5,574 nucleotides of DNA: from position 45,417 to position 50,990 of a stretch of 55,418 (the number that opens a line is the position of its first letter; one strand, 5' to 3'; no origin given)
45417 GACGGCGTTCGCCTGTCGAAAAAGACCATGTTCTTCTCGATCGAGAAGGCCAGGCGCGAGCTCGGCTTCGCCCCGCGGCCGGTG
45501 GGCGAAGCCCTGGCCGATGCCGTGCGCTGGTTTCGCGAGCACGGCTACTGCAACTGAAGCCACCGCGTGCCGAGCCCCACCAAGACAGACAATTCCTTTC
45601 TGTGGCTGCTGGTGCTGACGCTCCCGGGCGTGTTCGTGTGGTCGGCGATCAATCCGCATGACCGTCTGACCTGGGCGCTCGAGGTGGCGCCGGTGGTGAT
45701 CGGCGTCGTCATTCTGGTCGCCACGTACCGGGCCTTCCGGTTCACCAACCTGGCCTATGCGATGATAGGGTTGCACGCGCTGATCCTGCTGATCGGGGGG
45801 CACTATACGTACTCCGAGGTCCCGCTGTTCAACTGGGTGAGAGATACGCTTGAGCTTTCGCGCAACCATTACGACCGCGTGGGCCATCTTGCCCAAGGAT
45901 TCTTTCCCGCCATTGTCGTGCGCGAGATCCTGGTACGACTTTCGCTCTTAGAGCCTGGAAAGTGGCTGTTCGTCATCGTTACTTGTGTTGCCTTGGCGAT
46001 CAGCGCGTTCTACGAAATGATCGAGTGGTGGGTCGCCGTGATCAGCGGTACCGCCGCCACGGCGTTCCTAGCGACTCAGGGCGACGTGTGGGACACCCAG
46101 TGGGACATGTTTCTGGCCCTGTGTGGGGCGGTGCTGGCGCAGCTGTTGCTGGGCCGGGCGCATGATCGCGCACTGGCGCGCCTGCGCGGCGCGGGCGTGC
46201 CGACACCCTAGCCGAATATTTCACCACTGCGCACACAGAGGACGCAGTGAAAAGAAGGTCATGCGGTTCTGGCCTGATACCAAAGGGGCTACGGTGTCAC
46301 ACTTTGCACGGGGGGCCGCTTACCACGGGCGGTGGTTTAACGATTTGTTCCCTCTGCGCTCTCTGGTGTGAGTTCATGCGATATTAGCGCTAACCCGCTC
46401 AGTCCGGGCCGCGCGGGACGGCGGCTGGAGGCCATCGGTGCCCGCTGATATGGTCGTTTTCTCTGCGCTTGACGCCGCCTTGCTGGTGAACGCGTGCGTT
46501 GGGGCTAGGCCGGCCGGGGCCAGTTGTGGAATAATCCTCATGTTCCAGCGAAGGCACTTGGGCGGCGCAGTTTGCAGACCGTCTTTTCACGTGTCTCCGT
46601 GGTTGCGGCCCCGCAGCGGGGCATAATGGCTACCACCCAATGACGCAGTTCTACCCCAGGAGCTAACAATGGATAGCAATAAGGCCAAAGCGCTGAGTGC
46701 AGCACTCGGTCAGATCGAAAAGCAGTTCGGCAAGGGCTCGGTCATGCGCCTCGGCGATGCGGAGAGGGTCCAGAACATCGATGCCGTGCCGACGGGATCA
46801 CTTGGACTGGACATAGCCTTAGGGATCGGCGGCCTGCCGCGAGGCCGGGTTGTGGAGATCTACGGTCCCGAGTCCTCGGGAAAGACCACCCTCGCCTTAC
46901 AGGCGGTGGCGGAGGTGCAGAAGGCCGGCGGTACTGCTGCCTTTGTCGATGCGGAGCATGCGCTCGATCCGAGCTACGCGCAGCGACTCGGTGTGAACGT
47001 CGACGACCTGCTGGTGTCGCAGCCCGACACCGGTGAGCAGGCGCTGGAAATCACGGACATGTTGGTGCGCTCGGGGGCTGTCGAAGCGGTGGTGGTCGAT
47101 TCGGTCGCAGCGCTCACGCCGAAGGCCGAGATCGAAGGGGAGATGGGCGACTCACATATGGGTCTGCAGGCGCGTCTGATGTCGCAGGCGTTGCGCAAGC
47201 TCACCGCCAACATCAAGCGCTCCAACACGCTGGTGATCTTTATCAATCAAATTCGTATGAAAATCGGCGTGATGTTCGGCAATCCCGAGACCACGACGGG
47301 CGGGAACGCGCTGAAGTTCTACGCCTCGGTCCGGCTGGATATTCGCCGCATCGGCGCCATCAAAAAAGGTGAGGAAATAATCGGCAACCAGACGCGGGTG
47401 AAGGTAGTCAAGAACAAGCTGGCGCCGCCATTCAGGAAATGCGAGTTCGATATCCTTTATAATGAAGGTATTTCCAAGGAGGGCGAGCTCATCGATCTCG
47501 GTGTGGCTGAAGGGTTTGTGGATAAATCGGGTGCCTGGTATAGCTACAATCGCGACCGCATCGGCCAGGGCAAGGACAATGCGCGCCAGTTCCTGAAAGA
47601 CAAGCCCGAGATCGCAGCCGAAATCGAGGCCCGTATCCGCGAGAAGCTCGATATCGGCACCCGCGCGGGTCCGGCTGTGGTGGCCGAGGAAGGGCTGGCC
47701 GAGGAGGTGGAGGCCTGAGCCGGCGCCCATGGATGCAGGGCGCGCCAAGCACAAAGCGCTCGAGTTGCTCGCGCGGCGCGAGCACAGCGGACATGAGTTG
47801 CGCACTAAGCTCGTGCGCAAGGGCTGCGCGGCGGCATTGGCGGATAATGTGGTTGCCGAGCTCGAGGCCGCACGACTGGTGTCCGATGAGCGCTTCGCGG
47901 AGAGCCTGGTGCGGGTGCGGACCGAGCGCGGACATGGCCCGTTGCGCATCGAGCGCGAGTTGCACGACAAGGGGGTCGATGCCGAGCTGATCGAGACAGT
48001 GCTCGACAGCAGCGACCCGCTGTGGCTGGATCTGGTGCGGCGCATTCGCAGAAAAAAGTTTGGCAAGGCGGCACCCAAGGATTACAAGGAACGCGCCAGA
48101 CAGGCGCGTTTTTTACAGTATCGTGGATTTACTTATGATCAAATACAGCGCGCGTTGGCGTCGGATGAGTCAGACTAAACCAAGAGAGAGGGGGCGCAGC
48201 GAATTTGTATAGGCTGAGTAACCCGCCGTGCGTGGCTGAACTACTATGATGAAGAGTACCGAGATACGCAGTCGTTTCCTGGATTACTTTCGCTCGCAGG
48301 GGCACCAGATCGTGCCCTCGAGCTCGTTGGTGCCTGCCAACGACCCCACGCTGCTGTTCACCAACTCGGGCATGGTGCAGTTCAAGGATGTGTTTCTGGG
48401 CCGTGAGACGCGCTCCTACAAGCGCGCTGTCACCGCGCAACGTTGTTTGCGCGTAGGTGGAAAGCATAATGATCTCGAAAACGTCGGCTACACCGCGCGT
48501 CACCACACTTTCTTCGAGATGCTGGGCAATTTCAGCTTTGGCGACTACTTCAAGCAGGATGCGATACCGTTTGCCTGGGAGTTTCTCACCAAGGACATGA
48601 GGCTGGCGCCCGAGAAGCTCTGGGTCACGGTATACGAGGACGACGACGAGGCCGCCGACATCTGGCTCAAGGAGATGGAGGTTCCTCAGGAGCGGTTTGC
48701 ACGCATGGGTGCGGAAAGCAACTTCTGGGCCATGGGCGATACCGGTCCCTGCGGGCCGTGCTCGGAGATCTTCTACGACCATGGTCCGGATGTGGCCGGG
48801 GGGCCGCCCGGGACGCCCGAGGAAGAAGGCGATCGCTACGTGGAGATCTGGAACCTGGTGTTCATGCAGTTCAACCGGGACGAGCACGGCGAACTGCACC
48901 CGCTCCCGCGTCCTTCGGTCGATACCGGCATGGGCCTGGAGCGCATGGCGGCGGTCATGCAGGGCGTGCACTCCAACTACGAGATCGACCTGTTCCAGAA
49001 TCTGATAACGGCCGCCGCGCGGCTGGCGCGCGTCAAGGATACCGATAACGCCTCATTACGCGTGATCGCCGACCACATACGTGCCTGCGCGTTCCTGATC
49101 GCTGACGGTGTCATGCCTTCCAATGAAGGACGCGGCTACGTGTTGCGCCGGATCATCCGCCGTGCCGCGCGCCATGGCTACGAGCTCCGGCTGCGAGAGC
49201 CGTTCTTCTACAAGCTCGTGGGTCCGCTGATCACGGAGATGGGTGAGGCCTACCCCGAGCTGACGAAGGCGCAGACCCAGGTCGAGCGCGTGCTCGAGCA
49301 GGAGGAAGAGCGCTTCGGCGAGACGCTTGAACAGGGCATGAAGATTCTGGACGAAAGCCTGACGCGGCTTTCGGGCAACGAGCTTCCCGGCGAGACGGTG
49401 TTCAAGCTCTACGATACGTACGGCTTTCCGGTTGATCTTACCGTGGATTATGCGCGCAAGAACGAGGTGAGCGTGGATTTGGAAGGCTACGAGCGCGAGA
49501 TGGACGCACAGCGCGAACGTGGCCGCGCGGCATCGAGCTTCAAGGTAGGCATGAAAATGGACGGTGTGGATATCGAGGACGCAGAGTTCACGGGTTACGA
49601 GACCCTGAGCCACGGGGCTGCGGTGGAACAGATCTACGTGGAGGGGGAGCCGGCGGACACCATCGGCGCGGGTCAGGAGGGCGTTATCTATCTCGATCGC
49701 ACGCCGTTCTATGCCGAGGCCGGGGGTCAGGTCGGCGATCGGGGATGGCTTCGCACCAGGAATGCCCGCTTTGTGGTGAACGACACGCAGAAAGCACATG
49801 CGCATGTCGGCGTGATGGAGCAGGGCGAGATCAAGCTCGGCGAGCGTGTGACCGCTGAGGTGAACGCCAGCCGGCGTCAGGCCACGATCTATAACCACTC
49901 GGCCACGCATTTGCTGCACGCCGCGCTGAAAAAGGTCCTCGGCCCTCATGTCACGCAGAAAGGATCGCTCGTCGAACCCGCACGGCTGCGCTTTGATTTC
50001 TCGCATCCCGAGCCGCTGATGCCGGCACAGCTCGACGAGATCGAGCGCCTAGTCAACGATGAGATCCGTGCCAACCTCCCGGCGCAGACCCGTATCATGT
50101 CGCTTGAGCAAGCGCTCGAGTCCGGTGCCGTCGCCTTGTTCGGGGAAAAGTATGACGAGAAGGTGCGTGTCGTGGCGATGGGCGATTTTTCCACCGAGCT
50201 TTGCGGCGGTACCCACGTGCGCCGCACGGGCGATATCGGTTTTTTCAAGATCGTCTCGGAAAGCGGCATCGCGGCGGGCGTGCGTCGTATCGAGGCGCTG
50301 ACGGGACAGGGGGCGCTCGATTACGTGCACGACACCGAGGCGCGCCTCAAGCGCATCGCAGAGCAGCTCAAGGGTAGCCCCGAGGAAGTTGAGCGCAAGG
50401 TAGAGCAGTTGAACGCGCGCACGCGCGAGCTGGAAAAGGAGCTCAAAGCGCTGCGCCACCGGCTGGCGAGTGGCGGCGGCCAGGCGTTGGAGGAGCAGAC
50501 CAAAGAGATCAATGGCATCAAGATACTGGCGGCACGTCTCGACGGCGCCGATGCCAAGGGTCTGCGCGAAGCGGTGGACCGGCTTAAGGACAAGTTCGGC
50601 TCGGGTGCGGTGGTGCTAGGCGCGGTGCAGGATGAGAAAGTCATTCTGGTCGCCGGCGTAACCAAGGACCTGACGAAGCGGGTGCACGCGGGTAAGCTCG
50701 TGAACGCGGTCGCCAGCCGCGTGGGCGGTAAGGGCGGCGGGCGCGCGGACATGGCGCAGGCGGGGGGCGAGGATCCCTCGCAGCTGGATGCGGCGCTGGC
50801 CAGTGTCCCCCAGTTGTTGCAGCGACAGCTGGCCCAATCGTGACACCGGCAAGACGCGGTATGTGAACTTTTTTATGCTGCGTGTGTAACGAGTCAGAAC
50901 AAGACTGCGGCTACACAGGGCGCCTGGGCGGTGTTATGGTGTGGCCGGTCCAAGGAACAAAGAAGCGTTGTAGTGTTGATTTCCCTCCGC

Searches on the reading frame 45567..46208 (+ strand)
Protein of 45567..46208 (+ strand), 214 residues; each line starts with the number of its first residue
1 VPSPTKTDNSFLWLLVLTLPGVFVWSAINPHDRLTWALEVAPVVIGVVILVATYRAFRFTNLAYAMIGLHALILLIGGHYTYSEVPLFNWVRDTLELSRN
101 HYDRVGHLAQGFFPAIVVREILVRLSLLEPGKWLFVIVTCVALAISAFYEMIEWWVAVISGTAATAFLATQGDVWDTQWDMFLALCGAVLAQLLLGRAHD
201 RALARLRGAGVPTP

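Call 48: search_protein_families(library=pfam, proteins=[window:45567-46208:+], max_evalue=0.0001)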
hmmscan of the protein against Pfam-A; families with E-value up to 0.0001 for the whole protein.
window:45567-46208:+ (214 aa): 1 family
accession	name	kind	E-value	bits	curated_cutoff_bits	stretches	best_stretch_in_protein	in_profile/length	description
PF09997.14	DUF2238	-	1.2e-58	197.4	26.4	1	44-184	1-140/140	Predicted membrane protein (DUF2238)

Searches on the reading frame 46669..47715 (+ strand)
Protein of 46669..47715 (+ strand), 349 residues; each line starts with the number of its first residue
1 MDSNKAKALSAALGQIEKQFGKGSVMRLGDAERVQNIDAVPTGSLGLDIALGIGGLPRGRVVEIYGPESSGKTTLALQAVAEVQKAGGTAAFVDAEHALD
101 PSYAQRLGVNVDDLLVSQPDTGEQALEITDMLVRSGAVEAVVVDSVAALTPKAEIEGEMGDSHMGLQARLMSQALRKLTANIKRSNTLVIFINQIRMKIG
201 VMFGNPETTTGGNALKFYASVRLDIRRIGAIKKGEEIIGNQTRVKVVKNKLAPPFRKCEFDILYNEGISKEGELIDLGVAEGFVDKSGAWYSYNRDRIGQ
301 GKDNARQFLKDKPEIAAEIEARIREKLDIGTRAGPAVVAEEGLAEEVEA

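Call 6: search_protein_families(library=pfam, proteins=[window:46669-47715:+], max_evalue=0.01)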
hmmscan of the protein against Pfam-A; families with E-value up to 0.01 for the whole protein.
window:46669-47715:+ (349 aa): 9 families
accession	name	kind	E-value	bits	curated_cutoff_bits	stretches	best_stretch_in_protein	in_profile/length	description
PF00154.27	RecA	-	4.1e-145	482.5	27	1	7-269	1-262/262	recA bacterial DNA recombination protein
PF21096.2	RecA_C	-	1.2e-26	93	27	1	272-327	1-56/57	RecA C-terminal domain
PF06745.19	ATPase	-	1.4e-08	34.8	26.6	1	40-117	1-80/231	KaiC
PF08423.17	Rad51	-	6.8e-08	32.5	22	1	37-228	5-212/244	Rad51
PF01637.24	ATPase_2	-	1.1e-06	29.1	33.2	1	61-194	22-118/225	ATPase domain predominantly from Archaea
PF13191.12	AAA_16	-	8.7e-05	23.5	32.6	1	57-194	22-140/167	AAA ATPase domain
PF13481.12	AAA_25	-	0.00026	21.1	27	1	55-88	29-60/195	AAA domain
PF13479.12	AAA_24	-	0.00061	20.1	27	1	61-149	4-76/195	AAA domain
PF02283.22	CobU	-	0.00093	19.2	27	1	64-197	3-127/168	Cobinamide kinase / cobinamide phosphate guanyltransferase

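Call 7: search_protein_families(library=ncbifam, proteins=[window:46669-47715:+], max_evalue=0.01)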
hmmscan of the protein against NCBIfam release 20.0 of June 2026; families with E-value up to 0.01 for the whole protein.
window:46669-47715:+ (349 aa): 18 families
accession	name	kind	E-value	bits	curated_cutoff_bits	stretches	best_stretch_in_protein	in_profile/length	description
TIGR02012.1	tigrfam_recA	equivalog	2.1e-173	576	325.3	1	4-325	1-321/321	recombinase RecA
NF007072.0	PRK09519.1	equivalog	3.1e-147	492.1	1024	2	4-250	6-251/790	intein-containing recombinase RecA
TIGR02237.1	recomb_radB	equivalog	1.6e-14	54.2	172.4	1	53-227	6-178/210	DNA repair and recombination protein RadB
NF003301.0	PRK04301.1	equivalog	2.3e-14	53.3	259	1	32-227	75-283/316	DNA repair and recombination protein RadA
NF033429.2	ImuA_translesion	equivalog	1e-12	48.3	150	1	34-143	10-120/181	translesion DNA synthesis-associated protein ImuA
NF006861.0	PRK09361.1-1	equivalog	4.3e-12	46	278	1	38-228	3-197/235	DNA repair and recombination protein RadB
TIGR02236.1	recomb_radA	equivalog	9.4e-11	41.6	361.15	1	31-227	69-279/311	DNA repair and recombination protein RadA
TIGR02239.1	recomb_RAD51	equivalog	1e-07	31.4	478.05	1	33-228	71-282/316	DNA repair protein RAD51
TIGR02238.1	recomb_DMC1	equivalog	5.2e-07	29.1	447.7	1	32-227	70-281/314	meiotic recombinase Dmc1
NF058630.1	repair_Rv3395c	exception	4.7e-06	26.4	65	1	53-152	4-94/153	DnaE2-dependent mutagenesis accessory factor ImuA'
TIGR00416.1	sms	equivalog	8.1e-06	24.8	403.05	1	35-157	71-189/454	DNA repair protein RadA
NF006799.0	PRK09302.1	equivalog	7.2e-05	21.5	408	1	33-96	6-69/515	circadian clock protein KaiC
TIGR03881.1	KaiC_arch_4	hypoth_equivalog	0.00037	20.3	247.8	1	40-134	3-92/231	KaiC domain-containing protein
NF003297.0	PRK04296.1-2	equivalog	0.0012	18.5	252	1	61-151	4-93/216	thymidine kinase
NF008513.0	PRK11432.1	equivalog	0.0018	17.2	496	1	56-106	29-78/351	ferric ABC transporter ATP-binding protein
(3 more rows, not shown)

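Call 51: find_homologous_proteins(query=window:46669-47715:+, max_evalue=1e-100)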
Query window:46669-47715:+ (349 aa): 8000 proteins with E <= 1e-100 among 8000 candidates; the best 120 are listed.
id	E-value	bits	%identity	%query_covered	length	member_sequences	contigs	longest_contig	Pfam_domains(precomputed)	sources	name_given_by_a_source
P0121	1.9e-216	736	99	100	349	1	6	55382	PF06745.20,PF08423.18,PF00154.28,PF21096.3,PF01637.25,PF27531.1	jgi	jgi:recombination protein RecA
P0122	1.1e-212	723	96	100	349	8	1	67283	PF06745.20,PF08423.18,PF00154.28,PF21096.3,PF01637.25,PF27531.1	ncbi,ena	-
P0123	9.9e-212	720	96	100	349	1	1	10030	PF06745.20,PF08423.18,PF00154.28,PF21096.3,PF01637.25,PF27531.1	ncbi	-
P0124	2.7e-211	719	96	100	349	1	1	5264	PF06745.20,PF08423.18,PF00154.28,PF21096.3,PF01637.25,PF27531.1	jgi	jgi:recombination protein RecA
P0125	2.9e-211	719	96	100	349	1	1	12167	PF06745.20,PF08423.18,PF00154.28,PF21096.3,PF01637.25,PF27531.1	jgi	jgi:recombination protein RecA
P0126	2.9e-211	719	96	100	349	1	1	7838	PF06745.20,PF08423.18,PF00154.28,PF21096.3,PF01637.25,PF27531.1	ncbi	-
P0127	6.7e-211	717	96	100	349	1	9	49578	PF06745.20,PF08423.18,PF00154.28,PF21096.3,PF01637.25,PF27531.1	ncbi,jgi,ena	ncbi:MAG: recombinase RecA [Acidiferrobacterales bacterium]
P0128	7.0e-211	717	96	100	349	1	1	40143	PF06745.20,PF08423.18,PF00154.28,PF21096.3,PF01637.25,PF27531.1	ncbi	-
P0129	1.9e-210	716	96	100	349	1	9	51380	PF06745.20,PF08423.18,PF00154.28,PF21096.3,PF01637.25,PF27531.1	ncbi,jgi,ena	ncbi:MAG: recombinase RecA [Acidiferrobacterales bacterium]|jgi:recombination protein RecA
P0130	3.5e-210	715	96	100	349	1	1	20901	PF06745.20,PF08423.18,PF00154.28,PF21096.3,PF01637.25,PF27531.1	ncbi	ncbi:MAG: recombinase RecA [Acidiferrobacterales bacterium]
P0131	4.8e-210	714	95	100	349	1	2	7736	PF06745.20,PF08423.18,PF00154.28,PF21096.3,PF01637.25,PF27531.1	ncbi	ncbi:MAG: recombinase RecA [Acidiferrobacterales bacterium]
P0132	9.2e-210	714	96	100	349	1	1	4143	PF06745.20,PF08423.18,PF00154.28,PF21096.3,PF01637.25,PF27531.1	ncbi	ncbi:MAG: recombinase RecA [Acidiferrobacterales bacterium]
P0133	1.0e-209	713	95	100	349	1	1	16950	PF06745.20,PF08423.18,PF00154.28,PF21096.3,PF01637.25,PF27531.1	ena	-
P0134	2.0e-209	712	95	100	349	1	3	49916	PF06745.20,PF08423.18,PF00154.28,PF21096.3,PF01637.25,PF27531.1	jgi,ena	jgi:recombination protein RecA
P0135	1.1e-208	710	95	100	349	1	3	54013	PF06745.20,PF08423.18,PF00154.28,PF21096.3,PF01637.25,PF27531.1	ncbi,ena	ncbi:MAG: recombinase RecA [Acidiferrobacterales bacterium]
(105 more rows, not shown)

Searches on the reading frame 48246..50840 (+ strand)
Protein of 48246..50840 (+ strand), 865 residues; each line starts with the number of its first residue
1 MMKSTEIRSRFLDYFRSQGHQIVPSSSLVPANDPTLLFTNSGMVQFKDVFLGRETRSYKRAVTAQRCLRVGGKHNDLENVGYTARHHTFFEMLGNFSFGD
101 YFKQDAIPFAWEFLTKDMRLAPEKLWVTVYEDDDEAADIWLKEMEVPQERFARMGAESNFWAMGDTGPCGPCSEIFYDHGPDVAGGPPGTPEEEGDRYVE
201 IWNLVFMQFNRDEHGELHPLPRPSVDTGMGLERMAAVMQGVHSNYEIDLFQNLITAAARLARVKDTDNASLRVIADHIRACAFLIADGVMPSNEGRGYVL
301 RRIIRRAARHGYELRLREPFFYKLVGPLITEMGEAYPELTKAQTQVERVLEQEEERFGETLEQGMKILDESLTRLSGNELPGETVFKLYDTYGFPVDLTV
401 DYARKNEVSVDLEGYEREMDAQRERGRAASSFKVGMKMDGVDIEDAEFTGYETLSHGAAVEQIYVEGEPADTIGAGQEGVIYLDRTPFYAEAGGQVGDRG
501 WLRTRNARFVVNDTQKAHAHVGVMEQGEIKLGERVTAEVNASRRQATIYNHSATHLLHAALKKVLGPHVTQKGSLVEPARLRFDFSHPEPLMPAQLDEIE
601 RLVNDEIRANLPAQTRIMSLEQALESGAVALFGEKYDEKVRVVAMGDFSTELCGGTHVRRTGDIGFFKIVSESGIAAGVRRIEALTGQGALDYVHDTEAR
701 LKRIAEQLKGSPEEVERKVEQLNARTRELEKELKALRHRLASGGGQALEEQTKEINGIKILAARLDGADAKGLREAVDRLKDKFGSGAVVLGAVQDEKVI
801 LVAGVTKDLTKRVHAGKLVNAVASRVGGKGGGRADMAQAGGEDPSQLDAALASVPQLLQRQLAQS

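Call 48: search_protein_families(library=pfam, proteins=[window:48246-50840:+], max_evalue=0.0001)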
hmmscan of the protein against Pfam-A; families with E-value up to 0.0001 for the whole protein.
window:48246-50840:+ (865 aa): 3 families
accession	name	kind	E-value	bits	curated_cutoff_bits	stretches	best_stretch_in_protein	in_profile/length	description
PF01411.24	tRNA-synt_2c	-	1.1e-218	727.7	30.3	1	6-542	1-551/552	tRNA synthetases class II (A)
PF07973.19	tRNA_SAD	-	7.2e-21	74.3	24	1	640-683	1-44/44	Threonyl and Alanyl tRNA synthetase second additional domain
PF02272.25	DHHA1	-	1e-20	74.5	25.9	1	758-858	2-100/102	DHHA1 domain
